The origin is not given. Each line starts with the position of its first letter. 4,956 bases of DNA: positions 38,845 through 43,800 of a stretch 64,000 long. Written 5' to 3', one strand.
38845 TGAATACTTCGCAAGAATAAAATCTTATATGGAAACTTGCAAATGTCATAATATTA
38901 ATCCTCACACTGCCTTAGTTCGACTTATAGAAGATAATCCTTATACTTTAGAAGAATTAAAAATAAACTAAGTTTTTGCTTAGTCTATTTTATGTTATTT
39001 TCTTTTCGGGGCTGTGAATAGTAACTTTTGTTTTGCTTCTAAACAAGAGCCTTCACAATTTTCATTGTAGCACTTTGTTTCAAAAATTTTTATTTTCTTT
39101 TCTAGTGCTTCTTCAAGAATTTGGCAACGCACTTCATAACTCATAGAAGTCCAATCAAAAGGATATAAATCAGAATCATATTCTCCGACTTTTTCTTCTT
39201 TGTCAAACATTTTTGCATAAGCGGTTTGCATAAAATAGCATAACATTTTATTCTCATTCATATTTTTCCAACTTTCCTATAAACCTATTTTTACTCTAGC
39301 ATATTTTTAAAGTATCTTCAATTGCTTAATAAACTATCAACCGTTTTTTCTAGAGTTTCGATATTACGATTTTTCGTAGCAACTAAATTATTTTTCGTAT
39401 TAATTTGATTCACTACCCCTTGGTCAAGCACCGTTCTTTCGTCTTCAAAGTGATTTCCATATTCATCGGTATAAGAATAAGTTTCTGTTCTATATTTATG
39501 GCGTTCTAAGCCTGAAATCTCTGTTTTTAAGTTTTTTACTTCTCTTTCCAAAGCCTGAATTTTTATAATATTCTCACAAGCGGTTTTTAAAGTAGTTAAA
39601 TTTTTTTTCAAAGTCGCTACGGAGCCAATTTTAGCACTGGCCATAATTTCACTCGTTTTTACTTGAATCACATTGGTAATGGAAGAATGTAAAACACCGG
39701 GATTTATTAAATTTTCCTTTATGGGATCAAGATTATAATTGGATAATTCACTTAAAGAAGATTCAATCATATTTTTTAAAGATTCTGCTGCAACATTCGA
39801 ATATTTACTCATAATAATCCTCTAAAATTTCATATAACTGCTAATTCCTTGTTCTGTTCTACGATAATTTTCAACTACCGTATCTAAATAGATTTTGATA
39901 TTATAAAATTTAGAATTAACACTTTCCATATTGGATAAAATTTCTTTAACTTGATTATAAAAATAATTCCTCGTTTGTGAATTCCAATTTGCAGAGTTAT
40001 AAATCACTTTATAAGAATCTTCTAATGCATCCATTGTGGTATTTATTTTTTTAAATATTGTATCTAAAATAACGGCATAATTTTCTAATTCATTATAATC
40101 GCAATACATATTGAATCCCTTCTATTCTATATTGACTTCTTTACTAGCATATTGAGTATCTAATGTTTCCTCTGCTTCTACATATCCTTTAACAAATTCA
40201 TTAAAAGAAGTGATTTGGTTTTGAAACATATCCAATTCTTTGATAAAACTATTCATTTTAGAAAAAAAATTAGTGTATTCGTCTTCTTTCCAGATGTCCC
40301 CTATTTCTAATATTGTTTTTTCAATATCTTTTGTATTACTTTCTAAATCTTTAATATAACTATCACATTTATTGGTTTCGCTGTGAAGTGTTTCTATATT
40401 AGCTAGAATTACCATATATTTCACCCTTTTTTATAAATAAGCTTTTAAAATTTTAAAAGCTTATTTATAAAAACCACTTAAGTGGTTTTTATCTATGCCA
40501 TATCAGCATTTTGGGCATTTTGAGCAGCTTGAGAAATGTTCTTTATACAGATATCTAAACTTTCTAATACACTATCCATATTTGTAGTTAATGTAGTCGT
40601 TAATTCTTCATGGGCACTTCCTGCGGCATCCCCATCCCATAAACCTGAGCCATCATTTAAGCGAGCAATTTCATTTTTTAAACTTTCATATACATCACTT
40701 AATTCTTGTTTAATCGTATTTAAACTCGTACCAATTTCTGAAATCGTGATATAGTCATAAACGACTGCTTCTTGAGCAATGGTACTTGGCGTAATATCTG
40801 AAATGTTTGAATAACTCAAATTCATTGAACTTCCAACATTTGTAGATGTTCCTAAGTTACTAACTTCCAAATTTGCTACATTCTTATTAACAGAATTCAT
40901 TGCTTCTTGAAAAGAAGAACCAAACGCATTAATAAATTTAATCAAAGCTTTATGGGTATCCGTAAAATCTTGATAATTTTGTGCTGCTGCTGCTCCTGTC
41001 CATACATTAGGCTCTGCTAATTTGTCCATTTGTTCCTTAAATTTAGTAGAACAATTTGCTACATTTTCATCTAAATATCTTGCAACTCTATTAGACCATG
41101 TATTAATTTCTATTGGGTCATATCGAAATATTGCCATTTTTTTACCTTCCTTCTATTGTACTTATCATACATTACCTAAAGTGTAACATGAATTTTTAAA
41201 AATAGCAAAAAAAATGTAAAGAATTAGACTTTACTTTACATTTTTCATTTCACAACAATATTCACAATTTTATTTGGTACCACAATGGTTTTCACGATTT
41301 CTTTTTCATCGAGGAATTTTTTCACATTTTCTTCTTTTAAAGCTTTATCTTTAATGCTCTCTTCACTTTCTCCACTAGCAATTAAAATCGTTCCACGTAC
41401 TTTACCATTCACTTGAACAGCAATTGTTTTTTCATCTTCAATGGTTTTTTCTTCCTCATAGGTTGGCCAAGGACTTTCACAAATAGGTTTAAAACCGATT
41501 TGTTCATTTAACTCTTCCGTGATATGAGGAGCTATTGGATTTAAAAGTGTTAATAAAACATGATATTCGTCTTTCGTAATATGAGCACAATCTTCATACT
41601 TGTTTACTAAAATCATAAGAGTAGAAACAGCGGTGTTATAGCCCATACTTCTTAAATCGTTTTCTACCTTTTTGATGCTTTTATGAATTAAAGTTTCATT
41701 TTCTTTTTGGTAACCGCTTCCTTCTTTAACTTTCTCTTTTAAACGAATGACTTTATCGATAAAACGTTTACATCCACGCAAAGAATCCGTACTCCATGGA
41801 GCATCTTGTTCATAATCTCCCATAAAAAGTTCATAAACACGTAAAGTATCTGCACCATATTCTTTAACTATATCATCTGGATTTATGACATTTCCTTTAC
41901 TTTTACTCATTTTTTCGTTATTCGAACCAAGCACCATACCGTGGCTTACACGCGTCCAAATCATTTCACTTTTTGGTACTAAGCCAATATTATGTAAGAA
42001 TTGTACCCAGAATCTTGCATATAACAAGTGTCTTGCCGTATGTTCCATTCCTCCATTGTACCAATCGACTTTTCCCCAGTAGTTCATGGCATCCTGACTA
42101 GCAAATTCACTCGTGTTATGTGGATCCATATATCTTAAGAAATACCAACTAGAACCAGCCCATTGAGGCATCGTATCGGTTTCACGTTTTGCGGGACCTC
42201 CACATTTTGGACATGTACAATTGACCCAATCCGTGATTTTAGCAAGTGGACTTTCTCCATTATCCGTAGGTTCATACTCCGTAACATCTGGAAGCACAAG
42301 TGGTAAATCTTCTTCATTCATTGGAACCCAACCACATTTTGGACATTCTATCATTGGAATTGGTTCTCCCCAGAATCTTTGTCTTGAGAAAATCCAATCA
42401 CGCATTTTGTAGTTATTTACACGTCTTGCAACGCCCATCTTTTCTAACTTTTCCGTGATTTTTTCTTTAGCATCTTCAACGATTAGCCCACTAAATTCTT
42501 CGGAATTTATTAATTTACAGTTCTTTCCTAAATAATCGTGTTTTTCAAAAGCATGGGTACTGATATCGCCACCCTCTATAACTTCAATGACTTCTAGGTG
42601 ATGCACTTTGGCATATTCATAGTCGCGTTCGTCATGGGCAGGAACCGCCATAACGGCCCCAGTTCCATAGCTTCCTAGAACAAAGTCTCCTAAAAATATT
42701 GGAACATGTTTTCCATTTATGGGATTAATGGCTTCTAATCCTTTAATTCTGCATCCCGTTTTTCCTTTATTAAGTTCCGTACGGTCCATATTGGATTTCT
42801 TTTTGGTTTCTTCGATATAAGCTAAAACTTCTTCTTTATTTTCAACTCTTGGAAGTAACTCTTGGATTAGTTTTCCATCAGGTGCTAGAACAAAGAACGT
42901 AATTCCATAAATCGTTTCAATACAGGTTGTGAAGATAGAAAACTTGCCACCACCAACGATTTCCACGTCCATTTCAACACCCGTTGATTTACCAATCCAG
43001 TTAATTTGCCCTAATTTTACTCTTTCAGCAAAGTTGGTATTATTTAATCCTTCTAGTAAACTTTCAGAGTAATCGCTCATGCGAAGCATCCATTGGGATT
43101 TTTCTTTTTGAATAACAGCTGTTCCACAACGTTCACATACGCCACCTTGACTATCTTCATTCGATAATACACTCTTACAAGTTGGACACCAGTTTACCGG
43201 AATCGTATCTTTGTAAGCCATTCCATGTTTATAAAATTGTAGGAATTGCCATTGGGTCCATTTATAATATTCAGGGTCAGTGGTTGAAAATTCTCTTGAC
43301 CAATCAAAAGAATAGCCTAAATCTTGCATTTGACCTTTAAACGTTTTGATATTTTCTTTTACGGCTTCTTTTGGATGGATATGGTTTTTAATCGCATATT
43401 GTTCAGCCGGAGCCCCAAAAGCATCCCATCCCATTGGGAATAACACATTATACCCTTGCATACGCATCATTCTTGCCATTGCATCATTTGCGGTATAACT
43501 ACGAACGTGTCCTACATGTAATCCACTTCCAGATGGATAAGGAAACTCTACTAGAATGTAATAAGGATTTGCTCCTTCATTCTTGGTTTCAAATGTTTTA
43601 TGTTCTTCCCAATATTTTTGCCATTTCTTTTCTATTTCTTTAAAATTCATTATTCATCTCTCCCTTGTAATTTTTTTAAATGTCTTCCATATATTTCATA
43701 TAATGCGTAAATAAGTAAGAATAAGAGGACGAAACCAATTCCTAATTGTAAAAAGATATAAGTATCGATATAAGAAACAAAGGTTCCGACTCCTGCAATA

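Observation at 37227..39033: Recent IS66-family insertion (perfect 8-bp TSD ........) 80 bp upstream of the toxin gene, rewriting the C-terminus of the preceding gene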

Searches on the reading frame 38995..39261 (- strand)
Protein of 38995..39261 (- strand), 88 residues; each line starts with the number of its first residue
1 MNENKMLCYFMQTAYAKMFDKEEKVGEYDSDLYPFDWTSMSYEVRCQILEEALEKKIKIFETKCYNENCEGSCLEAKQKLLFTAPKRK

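Call 3: search_protein_families(library=pfam, proteins=[window:38995-39261:-], max_evalue=0.01)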
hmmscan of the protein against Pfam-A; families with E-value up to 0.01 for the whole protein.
window:38995-39261:- (88 aa): 0 families

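Call 8: find_encoding_contigs(protein=window:38995-39261:-, flank=6000, max_places=10)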
Protein window:38995-39261:- (88 aa): 5 contigs read that carry it; 3 places shown.
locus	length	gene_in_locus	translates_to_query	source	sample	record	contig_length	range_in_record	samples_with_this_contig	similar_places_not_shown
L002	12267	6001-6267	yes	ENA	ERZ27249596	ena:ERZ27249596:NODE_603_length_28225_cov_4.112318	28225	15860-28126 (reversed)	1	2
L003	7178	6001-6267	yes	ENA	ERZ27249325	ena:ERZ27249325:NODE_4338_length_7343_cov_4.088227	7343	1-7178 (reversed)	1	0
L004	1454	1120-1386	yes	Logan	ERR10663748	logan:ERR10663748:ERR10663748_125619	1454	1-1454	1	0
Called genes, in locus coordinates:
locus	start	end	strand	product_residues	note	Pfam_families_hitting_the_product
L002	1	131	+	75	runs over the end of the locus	?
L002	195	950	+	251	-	-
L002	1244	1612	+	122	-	-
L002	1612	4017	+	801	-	PF00133:tRNA-synt_1, PF00750:tRNA-synt_1d (faint), PF01406:tRNA-synt_1e (faint), PF09334:tRNA-synt_1g, PF13603:tRNA-synt_1_2, PF00133:tRNA-synt_1, PF09334:tRNA-synt_1g (weak), PF08264:Anticodon_1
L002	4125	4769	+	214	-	PF06013:WXG100 (faint)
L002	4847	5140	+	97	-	-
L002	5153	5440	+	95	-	-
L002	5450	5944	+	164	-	-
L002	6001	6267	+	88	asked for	-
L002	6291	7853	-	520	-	PF03050:DDE_Tnp_IS66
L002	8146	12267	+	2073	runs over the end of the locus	-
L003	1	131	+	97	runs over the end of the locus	?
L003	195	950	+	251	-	-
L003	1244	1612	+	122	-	-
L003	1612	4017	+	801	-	PF00133:tRNA-synt_1, PF00750:tRNA-synt_1d (faint), PF01406:tRNA-synt_1e (faint), PF09334:tRNA-synt_1g, PF13603:tRNA-synt_1_2, PF00133:tRNA-synt_1, PF09334:tRNA-synt_1g (weak), PF08264:Anticodon_1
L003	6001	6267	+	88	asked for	-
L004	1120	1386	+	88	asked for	-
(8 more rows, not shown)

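Call 24: search_protein_families(library=ncbifam, proteins=[window:38995-39261:-], max_evalue=0.01)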
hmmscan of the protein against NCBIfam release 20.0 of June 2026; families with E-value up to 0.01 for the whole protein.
window:38995-39261:- (88 aa): 0 families

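Call 35: search_protein_families(library=pfam, proteins=[window:38995-39261:-], max_evalue=10)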
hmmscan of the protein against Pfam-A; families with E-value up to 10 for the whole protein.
window:38995-39261:- (88 aa): 0 families

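Call 51: predict_structure(protein=window:38995-39261:-)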
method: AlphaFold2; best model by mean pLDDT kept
length: 88 residues; sequences in the alignment: 1
mean_pLDDT: 58.8   pTM: 0.44
mean pLDDT of the five models: 58.8, 57.6, 57.0, 56.5, 48.3
residues with pLDDT >= 90: 0; 70-90: 5; 50-70: 67; < 50: 16
segments of 3 or more residues with pLDDT < 50: 23-27, 29-32, 84-88
pLDDT, mean of each block of 10 residues (from residue 1): 55 61 47 55 68 68 67 62 43
secondary structure, 60 per line:
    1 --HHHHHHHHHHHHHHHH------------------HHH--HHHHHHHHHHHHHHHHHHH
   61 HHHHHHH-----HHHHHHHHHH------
elements in order: H3-18 H42-67 H73-82

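Call 61: search_protein_representatives(protein=window:38995-39261:-)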
Query: 88 residues. Proteins with E-value up to 0.001 (for the whole library): 28; up to 1e-10: 4; up to 1e-30: 1. The best 28 are listed.
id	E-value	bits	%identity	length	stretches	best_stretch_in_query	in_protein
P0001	2.2e-53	194.1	100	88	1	1-88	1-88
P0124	7.0e-13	64.9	46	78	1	3-71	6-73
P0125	1.6e-12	63.7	46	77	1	2-74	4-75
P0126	4.8e-11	59.0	42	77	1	1-71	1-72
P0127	3.7e-10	56.2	44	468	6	29-65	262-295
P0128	1.4e-09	54.3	39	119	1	5-73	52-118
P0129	3.3e-09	53.1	41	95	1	1-75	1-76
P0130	3.3e-07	46.8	40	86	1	11-72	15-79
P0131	5.1e-07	46.1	41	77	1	3-66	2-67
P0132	8.1e-07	45.5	38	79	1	6-70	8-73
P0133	1.7e-05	41.3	42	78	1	1-71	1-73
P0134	1.7e-05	41.3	36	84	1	4-79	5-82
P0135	2.5e-05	40.8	37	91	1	5-72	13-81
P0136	3.2e-05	40.4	39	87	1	2-72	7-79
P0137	3.9e-05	40.1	35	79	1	2-70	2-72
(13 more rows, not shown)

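Call 63: search_protein_families(library=pfam, alignment_id=A3, max_evalue=0.01)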
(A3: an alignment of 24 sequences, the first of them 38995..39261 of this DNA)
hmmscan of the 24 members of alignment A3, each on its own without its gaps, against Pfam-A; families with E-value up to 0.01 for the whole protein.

A. member 1, window:38995-39261:- (88 aa): 0 families

B. families by the number of members that match (of 24 scanned): 1 family
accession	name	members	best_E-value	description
PF20548.3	DUF6762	1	0.0024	Family of unknown function (DUF6762)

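Call 64: find_encoding_contigs(protein=P0124, flank=6000, max_places=5)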
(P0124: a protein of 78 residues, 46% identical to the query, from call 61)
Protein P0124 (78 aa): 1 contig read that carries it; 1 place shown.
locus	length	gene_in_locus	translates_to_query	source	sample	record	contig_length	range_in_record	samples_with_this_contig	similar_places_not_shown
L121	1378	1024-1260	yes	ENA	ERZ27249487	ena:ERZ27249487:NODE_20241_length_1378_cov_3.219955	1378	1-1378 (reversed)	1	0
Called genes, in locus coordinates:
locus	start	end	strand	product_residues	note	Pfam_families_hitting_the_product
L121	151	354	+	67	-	-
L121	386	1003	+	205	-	-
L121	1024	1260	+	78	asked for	-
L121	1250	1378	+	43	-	?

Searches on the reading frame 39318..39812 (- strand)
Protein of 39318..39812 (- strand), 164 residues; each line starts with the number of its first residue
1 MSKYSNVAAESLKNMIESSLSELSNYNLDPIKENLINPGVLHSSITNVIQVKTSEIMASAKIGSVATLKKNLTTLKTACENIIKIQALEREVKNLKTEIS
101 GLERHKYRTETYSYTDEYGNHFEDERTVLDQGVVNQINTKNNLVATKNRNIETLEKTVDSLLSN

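Call 3: search_protein_families(library=pfam, proteins=[window:39318-39812:-], max_evalue=0.01)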
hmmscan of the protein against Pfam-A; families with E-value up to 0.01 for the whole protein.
window:39318-39812:- (164 aa): 0 families

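Call 18: find_encoding_contigs(protein=window:39318-39812:-, flank=5000, max_places=10)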
Protein window:39318-39812:- (164 aa): 7 contigs read that carry it; 4 places shown.
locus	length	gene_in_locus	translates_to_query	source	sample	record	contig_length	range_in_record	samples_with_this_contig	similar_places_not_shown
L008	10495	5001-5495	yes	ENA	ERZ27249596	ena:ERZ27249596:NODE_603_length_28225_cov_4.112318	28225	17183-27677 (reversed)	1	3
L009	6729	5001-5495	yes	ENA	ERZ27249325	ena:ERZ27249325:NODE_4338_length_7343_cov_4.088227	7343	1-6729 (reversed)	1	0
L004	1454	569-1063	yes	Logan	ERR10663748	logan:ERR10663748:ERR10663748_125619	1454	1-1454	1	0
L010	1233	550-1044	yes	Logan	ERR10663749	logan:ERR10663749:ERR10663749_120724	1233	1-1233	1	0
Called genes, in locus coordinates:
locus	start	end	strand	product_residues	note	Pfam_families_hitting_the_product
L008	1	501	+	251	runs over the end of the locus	-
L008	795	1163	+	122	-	-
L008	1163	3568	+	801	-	PF00133:tRNA-synt_1, PF00750:tRNA-synt_1d (faint), PF01406:tRNA-synt_1e (faint), PF09334:tRNA-synt_1g, PF13603:tRNA-synt_1_2, PF00133:tRNA-synt_1, PF09334:tRNA-synt_1g (weak), PF08264:Anticodon_1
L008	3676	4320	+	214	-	PF06013:WXG100 (faint)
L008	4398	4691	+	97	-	-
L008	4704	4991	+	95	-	-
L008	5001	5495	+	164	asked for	-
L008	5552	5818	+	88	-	-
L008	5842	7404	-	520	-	PF03050:DDE_Tnp_IS66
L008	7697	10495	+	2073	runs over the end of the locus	-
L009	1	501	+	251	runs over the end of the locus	-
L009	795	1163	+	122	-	-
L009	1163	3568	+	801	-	PF00133:tRNA-synt_1, PF00750:tRNA-synt_1d (faint), PF01406:tRNA-synt_1e (faint), PF09334:tRNA-synt_1g, PF13603:tRNA-synt_1_2, PF00133:tRNA-synt_1, PF09334:tRNA-synt_1g (weak), PF08264:Anticodon_1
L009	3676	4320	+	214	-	PF06013:WXG100 (faint)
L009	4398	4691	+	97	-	-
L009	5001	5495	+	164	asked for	-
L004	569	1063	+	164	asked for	-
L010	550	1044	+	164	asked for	-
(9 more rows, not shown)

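Call 24: search_protein_families(library=ncbifam, proteins=[window:39318-39812:-], max_evalue=0.01)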
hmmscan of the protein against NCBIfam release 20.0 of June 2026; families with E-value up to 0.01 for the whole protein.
window:39318-39812:- (164 aa): 0 families

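Call 35: search_protein_families(library=pfam, proteins=[window:39318-39812:-], max_evalue=10)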
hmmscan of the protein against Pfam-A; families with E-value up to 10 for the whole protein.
window:39318-39812:- (164 aa): 8 families
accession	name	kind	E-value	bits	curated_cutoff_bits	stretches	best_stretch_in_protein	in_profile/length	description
PF19380.4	DUF5955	-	0.051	14.4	27.1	1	47-81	52-86/88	Family of unknown function (DUF5955)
PF14389.11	Lzipper-MIP1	-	0.053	14.3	32.2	1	76-105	51-80/84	Leucine-zipper of ternary complex factor MIP1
PF25008.1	DUF7784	-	0.065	13.3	27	1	111-153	13-55/182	Domain of unknown function (DUF7784)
PF11570.13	E2R135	-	0.085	13.6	21.4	1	69-149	21-102/136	Coiled-coil receptor-binding R-domain of colicin E2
PF15456.11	Uds1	-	0.14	12.8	28.8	1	62-133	20-91/123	Up-regulated During Septation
PF18504.6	Csm1_N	-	0.34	11.7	26.3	0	131-161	23-53/70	Csm1 N-terminal domain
PF08702.15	Fib_alpha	-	0.54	10.9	29.9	1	69-161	34-128/143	Fibrinogen alpha/beta chain family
PF05377.16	FlaC_arch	-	2.2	9.2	27.8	0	84-104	1-21/55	Flagella accessory protein C (FlaC)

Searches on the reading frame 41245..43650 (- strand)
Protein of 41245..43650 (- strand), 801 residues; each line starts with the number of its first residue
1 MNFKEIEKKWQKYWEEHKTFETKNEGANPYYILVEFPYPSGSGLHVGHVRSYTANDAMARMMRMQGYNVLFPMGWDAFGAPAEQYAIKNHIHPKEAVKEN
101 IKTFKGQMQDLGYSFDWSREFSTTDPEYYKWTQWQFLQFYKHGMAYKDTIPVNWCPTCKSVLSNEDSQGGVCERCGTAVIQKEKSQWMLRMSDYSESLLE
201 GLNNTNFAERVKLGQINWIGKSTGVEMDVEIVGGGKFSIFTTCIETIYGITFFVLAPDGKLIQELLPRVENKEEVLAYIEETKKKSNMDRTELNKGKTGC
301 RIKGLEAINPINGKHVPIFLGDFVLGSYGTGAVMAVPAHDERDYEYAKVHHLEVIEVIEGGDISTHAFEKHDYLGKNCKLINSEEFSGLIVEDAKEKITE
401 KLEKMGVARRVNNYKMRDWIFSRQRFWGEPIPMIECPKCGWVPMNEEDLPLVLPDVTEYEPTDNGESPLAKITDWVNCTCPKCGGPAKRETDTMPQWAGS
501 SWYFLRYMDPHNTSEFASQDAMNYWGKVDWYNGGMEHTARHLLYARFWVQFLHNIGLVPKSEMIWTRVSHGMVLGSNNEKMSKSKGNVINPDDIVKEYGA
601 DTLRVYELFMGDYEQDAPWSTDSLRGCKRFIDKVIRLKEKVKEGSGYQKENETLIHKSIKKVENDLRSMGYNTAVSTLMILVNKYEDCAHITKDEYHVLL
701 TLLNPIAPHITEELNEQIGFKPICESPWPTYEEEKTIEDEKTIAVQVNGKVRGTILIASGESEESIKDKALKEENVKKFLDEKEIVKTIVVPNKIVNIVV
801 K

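Call 20: find_related_loci(query=window:41245-43650:-, collection=genome_contigs, flank=10000)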
Query window:41245-43650:- (801 aa) in genome_contigs; peptide patterns used: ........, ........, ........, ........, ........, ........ (x = any residue, [..] = any of these).
600 stretches matched a pattern (row limit reached: there are more); 596 encode a relative of the query (tblastn E <= 1e-3); the best 80 are kept; 80 distinct loci.
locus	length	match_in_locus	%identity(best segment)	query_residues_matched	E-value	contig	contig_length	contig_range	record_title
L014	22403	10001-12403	79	2-801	0e+0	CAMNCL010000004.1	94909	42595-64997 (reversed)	MAG: uncultured Bacillales bacterium isolate SRR1222429_bin.142_metaWRAP_v1.3_MAG genome assembly, contig: NODE.249_leng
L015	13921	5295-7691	79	2-801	0e+0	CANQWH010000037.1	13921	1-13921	MAG: uncultured Clostridia bacterium isolate Lapin-012__bin8 genome assembly, contig: Lapin-012__NODE_5243_length_13921_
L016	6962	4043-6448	79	1-801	0e+0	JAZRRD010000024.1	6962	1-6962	MAG: Bacilli bacterium isolate T1900045356_YK20190046.MAGScoT_cleanbin_000024 SGB_6794_k141_1125628, whole genome shotgu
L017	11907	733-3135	79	2-801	0e+0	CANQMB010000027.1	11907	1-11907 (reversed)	MAG: uncultured Bacilli bacterium isolate Lapin-014__bin60 genome assembly, contig: Lapin-014__NODE_4621_length_11907_co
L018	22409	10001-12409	79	2-801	0e+0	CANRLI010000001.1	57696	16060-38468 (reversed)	MAG: uncultured Bacilli bacterium isolate Lapin-011__bin40 genome assembly, contig: Lapin-011__NODE_412_length_57696_cov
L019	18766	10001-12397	79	2-801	0e+0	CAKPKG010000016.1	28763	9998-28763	MAG: uncultured Clostridia bacterium isolate REFINED_METABAT215_TOP10_CONTIGS_1500_ASSEMBLY_K77_MERGED__Hadza_PheChl_Fib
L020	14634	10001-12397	79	2-801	0e+0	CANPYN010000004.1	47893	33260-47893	MAG: uncultured Clostridia bacterium isolate Lapin-002__bin17 genome assembly, contig: Lapin-002__NODE_946_length_47893_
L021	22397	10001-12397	78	2-801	0e+0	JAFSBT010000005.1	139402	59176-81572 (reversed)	MAG: Clostridia bacterium isolate RGIG2998 Goat_Rectum-3__c397, whole genome shotgun sequence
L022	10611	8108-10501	78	4-801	0e+0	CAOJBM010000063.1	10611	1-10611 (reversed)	MAG TPA_asm: uncultured Tenericutes bacterium isolate SRR19759446_bin.44_metawrap_v1.3_MAG genome assembly, contig: NODE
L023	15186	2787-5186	79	2-801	0e+0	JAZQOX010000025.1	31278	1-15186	MAG: Clostridia bacterium isolate T1900045242_TH20190012.MAGScoT_cleanbin_000026 SGB_5543_k141_912150, whole genome shot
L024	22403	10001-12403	78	2-801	0e+0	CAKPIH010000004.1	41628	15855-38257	MAG: uncultured Bacilli bacterium isolate REFINED_METABAT215_TOP10_CONTIGS_1500_ASSEMBLY_K77_MERGED__Hadza_MoBio_hadza-A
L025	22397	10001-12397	77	2-801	0e+0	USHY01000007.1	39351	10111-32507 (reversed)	uncultured Clostridium sp. isolate UMGS1740 genome assembly, contig: NODE_226_length_39351_cov_10.496641, whole genome s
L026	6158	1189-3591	78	2-801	0e+0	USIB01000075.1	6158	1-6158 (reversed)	uncultured Tenericutes bacterium isolate UMGS1739 genome assembly, contig: NODE_3309_length_6158_cov_10.262658, whole ge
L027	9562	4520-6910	79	5-801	0e+0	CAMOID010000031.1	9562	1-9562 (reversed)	MAG: uncultured Bacillales bacterium isolate SRR873601_bin.127_metaWRAP_v1.3_MAG genome assembly, contig: NODE_23045_len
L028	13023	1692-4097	77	2-801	0e+0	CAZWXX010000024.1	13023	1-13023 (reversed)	MAG TPA_asm: uncultured Muribaculaceae bacterium isolate SRP287540_co1_66 genome assembly, contig: NODE_5212_length_1302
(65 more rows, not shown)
